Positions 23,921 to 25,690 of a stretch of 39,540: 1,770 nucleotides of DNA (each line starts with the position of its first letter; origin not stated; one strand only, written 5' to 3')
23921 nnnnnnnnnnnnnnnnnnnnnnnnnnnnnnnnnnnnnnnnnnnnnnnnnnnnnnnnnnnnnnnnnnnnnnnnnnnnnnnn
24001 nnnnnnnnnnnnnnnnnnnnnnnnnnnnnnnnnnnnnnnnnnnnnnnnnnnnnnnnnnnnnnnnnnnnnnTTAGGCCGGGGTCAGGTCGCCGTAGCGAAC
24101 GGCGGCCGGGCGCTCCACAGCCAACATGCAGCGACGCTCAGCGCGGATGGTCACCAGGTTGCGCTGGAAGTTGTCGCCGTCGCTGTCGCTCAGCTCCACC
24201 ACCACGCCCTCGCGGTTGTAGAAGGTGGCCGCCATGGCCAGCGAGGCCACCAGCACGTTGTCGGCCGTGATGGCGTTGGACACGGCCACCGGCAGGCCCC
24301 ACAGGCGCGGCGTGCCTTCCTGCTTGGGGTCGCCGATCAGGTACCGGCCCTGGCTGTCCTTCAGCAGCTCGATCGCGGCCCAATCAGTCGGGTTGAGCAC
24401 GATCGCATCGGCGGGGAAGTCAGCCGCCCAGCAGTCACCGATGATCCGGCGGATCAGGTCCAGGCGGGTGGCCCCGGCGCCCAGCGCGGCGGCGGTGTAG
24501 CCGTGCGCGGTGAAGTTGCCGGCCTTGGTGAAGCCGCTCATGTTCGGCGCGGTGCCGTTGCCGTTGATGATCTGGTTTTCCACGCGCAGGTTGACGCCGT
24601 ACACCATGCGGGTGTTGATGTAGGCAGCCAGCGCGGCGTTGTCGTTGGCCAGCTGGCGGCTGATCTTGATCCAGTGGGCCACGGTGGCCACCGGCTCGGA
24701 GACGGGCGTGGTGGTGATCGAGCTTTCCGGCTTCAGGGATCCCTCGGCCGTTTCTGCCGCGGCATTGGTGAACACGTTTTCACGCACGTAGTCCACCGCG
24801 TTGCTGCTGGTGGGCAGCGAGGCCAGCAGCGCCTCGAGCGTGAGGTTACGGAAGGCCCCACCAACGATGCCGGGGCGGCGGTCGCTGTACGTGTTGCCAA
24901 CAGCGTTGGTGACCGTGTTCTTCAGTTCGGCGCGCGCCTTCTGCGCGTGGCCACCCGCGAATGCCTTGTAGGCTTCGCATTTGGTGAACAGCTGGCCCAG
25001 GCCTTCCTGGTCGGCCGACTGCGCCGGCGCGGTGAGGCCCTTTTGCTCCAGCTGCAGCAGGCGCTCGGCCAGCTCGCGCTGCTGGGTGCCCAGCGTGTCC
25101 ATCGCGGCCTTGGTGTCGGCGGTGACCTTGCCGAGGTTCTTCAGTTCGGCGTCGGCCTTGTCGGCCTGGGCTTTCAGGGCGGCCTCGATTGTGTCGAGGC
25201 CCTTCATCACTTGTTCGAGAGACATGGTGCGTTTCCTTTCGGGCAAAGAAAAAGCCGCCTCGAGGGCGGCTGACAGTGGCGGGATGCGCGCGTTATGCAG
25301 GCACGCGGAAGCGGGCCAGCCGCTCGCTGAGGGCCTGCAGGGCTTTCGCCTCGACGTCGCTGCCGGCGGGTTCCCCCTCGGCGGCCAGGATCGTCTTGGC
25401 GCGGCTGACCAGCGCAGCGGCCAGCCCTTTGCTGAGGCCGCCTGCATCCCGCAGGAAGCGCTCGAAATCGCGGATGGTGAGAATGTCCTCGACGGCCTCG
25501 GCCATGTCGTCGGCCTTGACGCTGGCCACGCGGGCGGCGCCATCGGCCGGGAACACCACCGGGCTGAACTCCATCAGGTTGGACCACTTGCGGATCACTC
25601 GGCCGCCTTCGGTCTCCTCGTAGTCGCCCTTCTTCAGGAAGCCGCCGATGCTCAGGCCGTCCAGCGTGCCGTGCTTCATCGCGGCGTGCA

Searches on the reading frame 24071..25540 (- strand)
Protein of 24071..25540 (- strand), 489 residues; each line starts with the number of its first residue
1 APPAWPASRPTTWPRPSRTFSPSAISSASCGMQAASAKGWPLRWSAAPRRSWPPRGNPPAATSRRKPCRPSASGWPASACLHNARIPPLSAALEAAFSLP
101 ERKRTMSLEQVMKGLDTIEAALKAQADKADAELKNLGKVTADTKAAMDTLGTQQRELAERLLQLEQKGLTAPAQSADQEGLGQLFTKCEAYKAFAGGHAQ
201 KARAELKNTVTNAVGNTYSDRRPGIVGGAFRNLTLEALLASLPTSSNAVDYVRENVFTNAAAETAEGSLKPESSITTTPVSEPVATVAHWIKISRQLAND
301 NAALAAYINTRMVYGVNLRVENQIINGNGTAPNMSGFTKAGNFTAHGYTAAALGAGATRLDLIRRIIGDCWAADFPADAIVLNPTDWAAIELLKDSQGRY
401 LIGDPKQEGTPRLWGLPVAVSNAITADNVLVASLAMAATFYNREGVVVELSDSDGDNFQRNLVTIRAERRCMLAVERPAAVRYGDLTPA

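Call 14: search_protein_families(library=phrogs, proteins=[window:24071-25540:-], max_evalue=0.01)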
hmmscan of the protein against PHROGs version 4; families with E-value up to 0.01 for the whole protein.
window:24071-25540:- (489 aa): 4 families
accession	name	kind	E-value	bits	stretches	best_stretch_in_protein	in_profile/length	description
phrog_10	-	head and packaging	6.5e-70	238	1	104-488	261-637/752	major head protein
phrog_2263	-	head and packaging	1.1e-13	52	1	166-483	227-540/551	major head protein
phrog_212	-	head and packaging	0.002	18.6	1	246-397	45-189/301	major head protein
phrog_19139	-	unknown function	0.0044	18.4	0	78-152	58-128/151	-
